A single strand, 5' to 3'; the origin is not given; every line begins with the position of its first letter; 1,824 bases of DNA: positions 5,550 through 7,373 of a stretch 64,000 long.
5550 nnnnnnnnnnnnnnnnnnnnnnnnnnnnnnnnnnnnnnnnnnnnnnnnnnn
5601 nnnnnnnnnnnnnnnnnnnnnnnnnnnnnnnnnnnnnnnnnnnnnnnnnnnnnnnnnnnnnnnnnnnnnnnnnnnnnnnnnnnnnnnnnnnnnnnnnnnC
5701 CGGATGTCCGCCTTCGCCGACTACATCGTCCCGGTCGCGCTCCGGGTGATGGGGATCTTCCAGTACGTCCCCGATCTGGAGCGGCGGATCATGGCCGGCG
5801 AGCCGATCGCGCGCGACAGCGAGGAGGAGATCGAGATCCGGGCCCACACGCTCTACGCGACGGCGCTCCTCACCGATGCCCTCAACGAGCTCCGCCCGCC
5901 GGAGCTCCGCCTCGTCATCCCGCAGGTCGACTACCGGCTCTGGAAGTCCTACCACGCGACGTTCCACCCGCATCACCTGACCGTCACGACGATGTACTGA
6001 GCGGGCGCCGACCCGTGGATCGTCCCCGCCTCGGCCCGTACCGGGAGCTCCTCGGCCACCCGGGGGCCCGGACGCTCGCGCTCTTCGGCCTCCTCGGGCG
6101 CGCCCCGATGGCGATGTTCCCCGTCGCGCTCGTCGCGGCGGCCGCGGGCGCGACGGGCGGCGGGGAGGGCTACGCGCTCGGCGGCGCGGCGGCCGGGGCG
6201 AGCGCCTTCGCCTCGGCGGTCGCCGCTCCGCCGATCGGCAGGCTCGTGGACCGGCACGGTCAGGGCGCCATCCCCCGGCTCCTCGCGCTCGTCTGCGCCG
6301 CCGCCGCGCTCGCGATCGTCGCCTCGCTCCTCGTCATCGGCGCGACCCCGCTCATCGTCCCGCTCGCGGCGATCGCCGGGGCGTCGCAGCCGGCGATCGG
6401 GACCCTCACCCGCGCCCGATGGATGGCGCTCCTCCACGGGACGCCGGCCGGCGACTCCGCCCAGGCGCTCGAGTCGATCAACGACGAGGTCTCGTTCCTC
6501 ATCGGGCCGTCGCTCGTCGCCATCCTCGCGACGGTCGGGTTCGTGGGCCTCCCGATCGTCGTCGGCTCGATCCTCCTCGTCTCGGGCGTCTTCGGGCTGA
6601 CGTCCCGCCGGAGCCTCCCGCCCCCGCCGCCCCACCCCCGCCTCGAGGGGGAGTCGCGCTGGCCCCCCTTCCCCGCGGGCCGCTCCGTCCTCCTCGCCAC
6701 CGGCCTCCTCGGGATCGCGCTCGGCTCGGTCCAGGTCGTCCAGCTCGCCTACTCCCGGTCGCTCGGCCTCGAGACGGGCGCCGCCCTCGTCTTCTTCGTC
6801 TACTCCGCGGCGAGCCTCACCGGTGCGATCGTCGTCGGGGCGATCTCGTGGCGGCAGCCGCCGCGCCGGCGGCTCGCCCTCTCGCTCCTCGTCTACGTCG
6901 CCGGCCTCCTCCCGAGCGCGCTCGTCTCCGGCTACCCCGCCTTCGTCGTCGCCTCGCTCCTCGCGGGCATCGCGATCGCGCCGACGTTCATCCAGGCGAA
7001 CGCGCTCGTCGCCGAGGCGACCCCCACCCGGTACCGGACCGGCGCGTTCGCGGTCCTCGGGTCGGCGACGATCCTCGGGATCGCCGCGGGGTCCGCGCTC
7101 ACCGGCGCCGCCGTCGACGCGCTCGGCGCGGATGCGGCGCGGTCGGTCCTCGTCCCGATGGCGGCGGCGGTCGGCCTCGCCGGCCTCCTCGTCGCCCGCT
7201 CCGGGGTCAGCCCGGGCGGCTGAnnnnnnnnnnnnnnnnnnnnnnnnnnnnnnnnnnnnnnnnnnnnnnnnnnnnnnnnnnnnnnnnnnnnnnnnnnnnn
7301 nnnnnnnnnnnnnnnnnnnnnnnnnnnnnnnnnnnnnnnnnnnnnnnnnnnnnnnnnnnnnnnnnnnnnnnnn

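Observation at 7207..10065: Cytochrome P450 translationally coupled to two tandem uridine-phosphorylase paralogues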

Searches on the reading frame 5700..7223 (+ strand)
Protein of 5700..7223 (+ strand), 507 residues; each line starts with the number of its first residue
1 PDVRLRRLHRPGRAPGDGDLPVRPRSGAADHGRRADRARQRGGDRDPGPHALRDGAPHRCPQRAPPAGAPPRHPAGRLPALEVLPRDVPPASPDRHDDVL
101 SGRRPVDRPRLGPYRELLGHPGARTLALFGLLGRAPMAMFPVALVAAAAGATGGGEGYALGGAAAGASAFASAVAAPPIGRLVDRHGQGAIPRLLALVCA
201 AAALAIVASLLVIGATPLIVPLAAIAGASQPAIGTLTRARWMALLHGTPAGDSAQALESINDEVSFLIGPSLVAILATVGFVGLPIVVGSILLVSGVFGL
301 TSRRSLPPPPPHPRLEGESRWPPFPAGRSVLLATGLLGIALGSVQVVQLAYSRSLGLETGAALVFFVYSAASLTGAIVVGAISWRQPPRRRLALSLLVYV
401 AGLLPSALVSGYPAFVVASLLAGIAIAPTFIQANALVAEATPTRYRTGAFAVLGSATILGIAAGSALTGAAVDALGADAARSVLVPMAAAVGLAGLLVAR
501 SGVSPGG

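Call 10: search_protein_families(library=pfam, proteins=[window:5700-7223:+], max_evalue=0.01)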
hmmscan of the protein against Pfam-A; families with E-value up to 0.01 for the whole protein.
window:5700-7223:+ (507 aa): 1 family
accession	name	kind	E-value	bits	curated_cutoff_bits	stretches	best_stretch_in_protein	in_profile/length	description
PF07690.21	MFS_1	-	6.4e-20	71.8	33.4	2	158-411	31-290/347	Major Facilitator Superfamily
